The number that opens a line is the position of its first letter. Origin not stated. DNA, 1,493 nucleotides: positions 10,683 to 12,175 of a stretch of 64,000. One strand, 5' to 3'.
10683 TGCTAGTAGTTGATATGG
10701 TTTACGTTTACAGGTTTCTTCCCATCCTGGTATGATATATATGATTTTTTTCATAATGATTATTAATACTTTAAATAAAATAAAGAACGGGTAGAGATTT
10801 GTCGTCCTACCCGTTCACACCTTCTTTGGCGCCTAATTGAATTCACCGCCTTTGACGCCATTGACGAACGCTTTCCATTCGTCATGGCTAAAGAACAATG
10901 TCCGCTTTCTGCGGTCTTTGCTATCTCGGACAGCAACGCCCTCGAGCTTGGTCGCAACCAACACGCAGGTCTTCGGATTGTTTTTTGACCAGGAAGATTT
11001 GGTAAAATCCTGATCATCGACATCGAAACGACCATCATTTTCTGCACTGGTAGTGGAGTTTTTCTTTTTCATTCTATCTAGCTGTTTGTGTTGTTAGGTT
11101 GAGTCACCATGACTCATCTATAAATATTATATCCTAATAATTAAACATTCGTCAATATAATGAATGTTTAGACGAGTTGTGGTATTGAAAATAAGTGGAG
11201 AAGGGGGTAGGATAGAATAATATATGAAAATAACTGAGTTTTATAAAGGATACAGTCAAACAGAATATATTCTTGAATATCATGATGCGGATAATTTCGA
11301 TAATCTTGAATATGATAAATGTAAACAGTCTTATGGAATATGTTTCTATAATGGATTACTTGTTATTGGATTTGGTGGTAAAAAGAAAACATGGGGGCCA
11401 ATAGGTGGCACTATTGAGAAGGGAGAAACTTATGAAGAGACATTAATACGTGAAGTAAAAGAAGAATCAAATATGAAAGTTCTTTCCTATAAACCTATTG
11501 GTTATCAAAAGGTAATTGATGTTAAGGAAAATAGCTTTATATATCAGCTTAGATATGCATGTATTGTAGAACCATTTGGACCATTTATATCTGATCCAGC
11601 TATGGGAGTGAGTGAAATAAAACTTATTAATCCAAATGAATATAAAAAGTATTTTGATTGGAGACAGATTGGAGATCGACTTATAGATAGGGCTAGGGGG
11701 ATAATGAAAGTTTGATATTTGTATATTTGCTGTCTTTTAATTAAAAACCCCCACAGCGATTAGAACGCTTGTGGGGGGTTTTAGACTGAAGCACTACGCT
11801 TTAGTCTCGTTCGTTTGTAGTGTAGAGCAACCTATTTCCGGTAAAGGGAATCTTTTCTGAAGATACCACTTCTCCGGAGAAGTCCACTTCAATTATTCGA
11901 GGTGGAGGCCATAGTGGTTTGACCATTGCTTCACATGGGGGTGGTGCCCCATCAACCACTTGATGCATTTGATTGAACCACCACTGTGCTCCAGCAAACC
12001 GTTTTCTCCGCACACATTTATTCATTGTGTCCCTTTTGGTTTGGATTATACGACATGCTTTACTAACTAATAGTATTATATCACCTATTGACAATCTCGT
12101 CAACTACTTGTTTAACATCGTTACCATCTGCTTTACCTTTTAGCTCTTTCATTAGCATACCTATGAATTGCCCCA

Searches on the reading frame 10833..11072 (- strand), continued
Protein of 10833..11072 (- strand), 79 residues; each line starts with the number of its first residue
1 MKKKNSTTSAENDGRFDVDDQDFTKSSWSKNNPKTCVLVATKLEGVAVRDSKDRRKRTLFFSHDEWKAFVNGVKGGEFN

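Call 77: search_protein_families(library=pfam, proteins=[L006:5250-6011:+, L018:5238-5990:+, L021:3663-4244:+, L021:4234-4821:+, L013:5692-7266:+, L027:3160-3501:+, L035:4302-4883:+, L038:4290-4544:+, L037:4300-4794:+, L012:5246-5644:+], max_evalue=0.01)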
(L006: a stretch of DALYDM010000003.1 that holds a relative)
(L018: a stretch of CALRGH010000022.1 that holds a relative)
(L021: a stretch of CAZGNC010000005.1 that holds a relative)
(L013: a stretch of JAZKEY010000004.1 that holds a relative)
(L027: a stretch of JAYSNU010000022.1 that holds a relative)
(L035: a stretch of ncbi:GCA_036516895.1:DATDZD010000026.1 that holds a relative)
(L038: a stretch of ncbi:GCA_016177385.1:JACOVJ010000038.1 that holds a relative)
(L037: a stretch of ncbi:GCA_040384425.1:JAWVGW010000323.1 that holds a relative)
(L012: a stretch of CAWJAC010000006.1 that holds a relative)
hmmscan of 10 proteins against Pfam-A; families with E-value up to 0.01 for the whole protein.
L006:5250-6011:+ (254 aa): 4 families
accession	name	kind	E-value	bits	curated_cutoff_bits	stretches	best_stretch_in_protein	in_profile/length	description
PF20408.4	Abhydrolase_11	-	0.00026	21.2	27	0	198-241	129-173/193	Alpha/beta hydrolase domain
PF01764.32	Lipase_3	-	0.0036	17.7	22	0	56-123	16-80/140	Lipase (class 3)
PF05057.20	DUF676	-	0.0043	17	20.3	0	27-127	3-99/217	Putative serine esterase (DUF676)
PF00561.26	Abhydrolase_1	-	0.0075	16.4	25.8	0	105-129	68-92/245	alpha/beta hydrolase fold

L018:5238-5990:+ (251 aa): 4 families
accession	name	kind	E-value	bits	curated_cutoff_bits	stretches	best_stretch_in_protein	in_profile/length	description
PF06028.17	DUF915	-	0.00046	20.1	22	1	85-134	75-126/255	Alpha/beta hydrolase of unknown function (DUF915)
PF02450.21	LCAT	-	0.00062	19.5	21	1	95-159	104-155/392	Lecithin:cholesterol acyltransferase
PF12697.13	Abhydrolase_6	-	0.0023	19.1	26.3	1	92-152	46-99/217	Alpha/beta hydrolase family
PF03403.19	PAF-AH_p_II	-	0.0036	16.3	20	1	95-157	210-264/372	Platelet-activating factor acetylhydrolase, isoform II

L021:3663-4244:+ (194 aa): 3 families
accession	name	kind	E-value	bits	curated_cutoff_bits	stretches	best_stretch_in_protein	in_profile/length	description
PF06821.19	Ser_hydrolase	-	3.6e-14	53.5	22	1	33-188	13-165/172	Serine hydrolase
PF00561.26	Abhydrolase_1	-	5.3e-05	23.4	25.8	1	71-110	63-102/245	alpha/beta hydrolase fold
PF12146.15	Hydrolase_4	-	6.1e-05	22.9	27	1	64-116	63-115/239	Serine aminopeptidase, S33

L021:4234-4821:+ (196 aa): 7 families
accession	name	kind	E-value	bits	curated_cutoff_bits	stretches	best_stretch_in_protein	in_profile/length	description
PF06821.19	Ser_hydrolase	-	5.7e-25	88.7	22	1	11-188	2-170/172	Serine hydrolase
PF00561.26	Abhydrolase_1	-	3.5e-09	37.1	25.8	1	54-127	55-125/245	alpha/beta hydrolase fold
PF12697.13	Abhydrolase_6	-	4.5e-07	31.2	26.3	1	14-108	5-97/217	Alpha/beta hydrolase family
PF12146.15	Hydrolase_4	-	4.1e-06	26.7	27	1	65-110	71-116/239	Serine aminopeptidase, S33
PF00326.27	Peptidase_S9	-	0.0018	18.2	22.6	0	126-175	135-191/213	Prolyl oligopeptidase family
PF10230.15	LIDHydrolase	-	0.0029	17.8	27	0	65-101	79-116/262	Lipid-droplet associated hydrolase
PF12695.13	Abhydrolase_5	-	0.0032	17.7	27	1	28-102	18-88/164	Alpha/beta hydrolase family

L013:5692-7266:+ (525 aa): 2 families
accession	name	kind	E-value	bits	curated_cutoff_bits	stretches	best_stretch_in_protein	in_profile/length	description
PF13472.12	Lipase_GDSL_2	-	2.5e-08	35.1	32.9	1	205-364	55-172/178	GDSL-like Lipase/Acylhydrolase family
PF00657.28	Lipase_GDSL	-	1.6e-07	32.2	23.6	1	77-375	1-208/208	GDSL-like Lipase/Acylhydrolase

L027:3160-3501:+ (114 aa): 1 family
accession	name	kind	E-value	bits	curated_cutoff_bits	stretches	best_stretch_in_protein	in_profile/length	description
PF01329.24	Pterin_4a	-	9e-31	106.3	26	1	21-109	2-89/91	Pterin 4 alpha carbinolamine dehydratase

L035:4302-4883:+ (193 aa): 0 families

L038:4290-4544:+ (84 aa): 0 families

L037:4300-4794:+ (164 aa): 2 families
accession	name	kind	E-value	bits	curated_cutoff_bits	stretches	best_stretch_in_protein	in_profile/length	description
PF12146.15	Hydrolase_4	-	1.9e-06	27.8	27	0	2-37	5-38/239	Serine aminopeptidase, S33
PF00561.26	Abhydrolase_1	-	0.00028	21.1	25.8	0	53-117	69-134/245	alpha/beta hydrolase fold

L012:5246-5644:+ (132 aa): 0 families

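Call 84: find_related_loci(query=A3, collection=viral_contigs, flank=4000)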
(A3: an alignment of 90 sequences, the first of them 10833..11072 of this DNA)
Query A3 (79 aa) in viral_contigs; peptide patterns used: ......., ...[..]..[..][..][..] (x = any residue, [..] = any of these).
26 stretches matched a pattern; 10 encode a relative of the query (tblastn E <= 1e-3); 10 distinct loci.
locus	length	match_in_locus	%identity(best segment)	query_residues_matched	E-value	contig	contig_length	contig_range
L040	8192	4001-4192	69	15-78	5e-28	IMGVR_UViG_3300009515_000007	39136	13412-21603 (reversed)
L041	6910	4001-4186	44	18-79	9e-12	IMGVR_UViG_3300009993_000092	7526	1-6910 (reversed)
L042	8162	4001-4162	53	25-79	9e-12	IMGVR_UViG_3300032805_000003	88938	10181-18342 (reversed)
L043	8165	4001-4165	45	25-79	1e-10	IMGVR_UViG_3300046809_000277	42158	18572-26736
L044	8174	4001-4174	49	22-79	7e-10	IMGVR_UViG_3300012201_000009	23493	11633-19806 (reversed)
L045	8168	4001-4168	49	23-78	9e-9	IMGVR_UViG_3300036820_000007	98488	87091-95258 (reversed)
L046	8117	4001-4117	50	36-77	3e-7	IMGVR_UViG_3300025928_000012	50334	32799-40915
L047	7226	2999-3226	34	2-76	3e-7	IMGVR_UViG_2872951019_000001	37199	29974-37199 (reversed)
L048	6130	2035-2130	47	47-78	6e-6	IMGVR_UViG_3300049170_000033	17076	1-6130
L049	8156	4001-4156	38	26-74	3e-5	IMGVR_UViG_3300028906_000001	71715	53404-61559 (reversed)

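Call 86: search_protein_families(library=phrogs, proteins=[window:10833-11072:-, L040:1-869:-, L040:814-1251:-, L040:1375-2523:-, L040:4715-5125:+, L040:6768-7133:-, L040:7463-7900:-, L040:2680-2997:-, L040:4325-4537:+], max_evalue=0.001)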
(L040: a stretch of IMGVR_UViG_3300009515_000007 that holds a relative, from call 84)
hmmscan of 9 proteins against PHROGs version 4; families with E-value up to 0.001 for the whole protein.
window:10833-11072:- (79 aa): 1 family
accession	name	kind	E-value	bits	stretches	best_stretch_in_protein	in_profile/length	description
phrog_10815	-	unknown function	6.5e-17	62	1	20-78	6-63/63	-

L040:1-869:- (289 aa): 5 families
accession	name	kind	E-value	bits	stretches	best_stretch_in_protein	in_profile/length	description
phrog_2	-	head and packaging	8.3e-25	88.6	1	10-288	272-537/807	terminase large subunit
phrog_3717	-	head and packaging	1.1e-12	49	1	4-241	11-267/277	terminase large subunit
phrog_979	-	head and packaging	1.9e-06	27.8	1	9-136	159-288/642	terminase large subunit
phrog_5653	-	head and packaging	1.5e-05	25.8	1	204-289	5-97/199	terminase large subunit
phrog_22023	-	unknown function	0.00075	20.8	0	154-234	41-124/153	-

L040:814-1251:- (145 aa): 1 family
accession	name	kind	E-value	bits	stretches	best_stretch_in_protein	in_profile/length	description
phrog_4102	-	head and packaging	5.4e-05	24.4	1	24-111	17-115/166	terminase small subunit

L040:1375-2523:- (382 aa): 28 families (the best 25 are shown)
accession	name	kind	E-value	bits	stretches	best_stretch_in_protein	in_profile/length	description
phrog_498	-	other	5.5e-84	283.8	1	2-378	36-428/633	DNA methyltransferase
phrog_67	-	other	9.9e-32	111.8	1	155-378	119-352/743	DNA methyltransferase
phrog_23085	-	unknown function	4.3e-24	85.7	1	304-378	40-114/138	-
phrog_8071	-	DNA, RNA and nucleotide metabolism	5.1e-24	86.2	1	2-198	8-210/389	ParB-like partition protein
phrog_3008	-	other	7.5e-24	85.3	1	307-378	149-220/244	DNA methyltransferase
phrog_620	-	DNA, RNA and nucleotide metabolism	2.8e-19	71.1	1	2-117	10-123/217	ParB-like partition protein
phrog_940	-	DNA, RNA and nucleotide metabolism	5.9e-19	69.5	1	2-119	7-126/388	nuclease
phrog_723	-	DNA, RNA and nucleotide metabolism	9.8e-16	59.2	1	2-114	14-133/223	ParB-like partition protein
phrog_18293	-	other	9.3e-15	55.6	1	303-376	41-114/119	methyltransferase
phrog_6952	-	other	8.1e-12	46.4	1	308-372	114-178/181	DNA methyltransferase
phrog_5475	-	unknown function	4e-11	43.4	1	5-74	7-75/458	-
phrog_12047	-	DNA, RNA and nucleotide metabolism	1.5e-10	42.1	1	23-100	20-100/301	ParB-like partition nuclease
phrog_17622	-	unknown function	4.4e-09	37.1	1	9-130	21-147/222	-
phrog_7405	-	unknown function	5.3e-08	33.8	1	4-114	27-142/250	-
phrog_9353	-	unknown function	6.6e-08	33.7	1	6-108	16-122/245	-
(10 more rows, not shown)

L040:4715-5125:+ (136 aa): 0 families

L040:6768-7133:- (121 aa): 3 families
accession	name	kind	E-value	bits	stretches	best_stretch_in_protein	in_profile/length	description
phrog_5154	-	unknown function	4e-21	76.6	1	28-114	173-259/454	-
phrog_11782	-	unknown function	7.5e-17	62.7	1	26-117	25-115/290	-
phrog_18865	-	unknown function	5e-12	47.2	1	55-110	124-179/183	-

L040:7463-7900:- (145 aa): 1 family
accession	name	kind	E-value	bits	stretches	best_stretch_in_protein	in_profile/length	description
phrog_14105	-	unknown function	5.5e-21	75.9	1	35-126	192-284/297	-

L040:2680-2997:- (105 aa): 0 families

L040:4325-4537:+ (70 aa): 0 families

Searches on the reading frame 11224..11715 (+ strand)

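Call 4: search_protein_families(library=pfam, proteins=[window:11224-11715:+], max_evalue=0.1)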
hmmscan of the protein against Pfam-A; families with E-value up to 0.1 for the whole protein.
window:11224-11715:+ (163 aa): 1 family
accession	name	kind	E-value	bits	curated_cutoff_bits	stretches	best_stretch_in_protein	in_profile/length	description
PF00293.34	NUDIX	-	2.7e-08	34.4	21.1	1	53-142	26-119/134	NUDIX domain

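Call 20: search_protein_families(library=padloc, proteins=[window:11224-11715:+], max_evalue=1)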
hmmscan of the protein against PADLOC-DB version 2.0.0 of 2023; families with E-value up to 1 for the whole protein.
window:11224-11715:+ (163 aa): 1 family
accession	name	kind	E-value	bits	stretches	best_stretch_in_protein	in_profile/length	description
PDLC04899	PDC-S07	-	5.8e-07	27.2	1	56-92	34-70/135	-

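Call 21: search_protein_families(library=ncbifam, proteins=[window:11224-11715:+], max_evalue=1)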
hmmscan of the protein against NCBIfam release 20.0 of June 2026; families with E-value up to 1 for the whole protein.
window:11224-11715:+ (163 aa): 15 families
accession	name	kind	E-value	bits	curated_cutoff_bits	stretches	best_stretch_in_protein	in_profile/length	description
NF001299.0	PRK00241.1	equivalog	5.2e-05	22.8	158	1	59-95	163-199/263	NAD(+) diphosphatase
NF006961.0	PRK09438.1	equivalog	0.00012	21.6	103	1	47-88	24-65/151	dihydroneopterin triphosphate diphosphatase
TIGR02705.1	nudix_YtkD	equivalog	0.00017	21.2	154.4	1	58-112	48-100/156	RNA deprotection pyrophosphohydrolase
NF008044.0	PRK10776.1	equivalog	0.00026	20.9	148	1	57-92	33-68/130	8-oxo-dGTP diphosphatase MutT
TIGR00586.1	mutt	equivalog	0.00043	20.3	97.9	1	61-87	38-64/129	8-oxo-dGTP diphosphatase MutT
NF006530.0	PRK08999.1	equivalog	0.0017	17.5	245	1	57-91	35-69/315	Nudix family hydrolase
NF041652.1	Nud_hyd_Dein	equivalog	0.0047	17.2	200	1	52-149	40-136/152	Nudix hydrolase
NF012016.0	PRK15472.1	equivalog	0.0048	16.6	95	1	56-95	32-73/141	nucleoside triphosphatase NudI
NF001936.0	PRK00714.1-3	equivalog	0.0084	16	118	1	55-83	35-63/155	RNA pyrophosphohydrolase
NF007834.0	PRK10546.1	equivalog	0.01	15.7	156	1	57-86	32-61/135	pyrimidine (deoxy)nucleoside triphosphate diphosphatase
NF008003.0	PRK10729.1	equivalog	0.029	13.6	248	1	60-92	95-127/210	ADP-ribose diphosphatase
NF001938.0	PRK00714.1-5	equivalog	0.065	12.6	116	1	53-86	43-76/172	RNA pyrophosphohydrolase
NF003791.0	PRK05379.2-3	equivalog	0.08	12.1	409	1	61-87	233-259/340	bifunctional nicotinamide-nucleotide adenylyltransferase/Nudix hydroxylase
NF001935.0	PRK00714.1-2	equivalog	0.097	12.2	259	1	53-89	29-65/183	RNA pyrophosphohydrolase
NF045870.1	MAGa7180_fam_nucl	equivalog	0.098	11.9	225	1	2-35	219-252/272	MAGa7180 family putative nuclease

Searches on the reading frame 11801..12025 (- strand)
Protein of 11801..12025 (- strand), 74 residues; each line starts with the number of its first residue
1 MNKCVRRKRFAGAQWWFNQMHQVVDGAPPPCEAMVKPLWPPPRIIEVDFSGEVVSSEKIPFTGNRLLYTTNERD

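Call 99: find_homologous_proteins(query=window:11801-12025:-, max_evalue=0.001)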
Query window:11801-12025:-: no candidate shares three 5-residue words with the query. No homologue found.
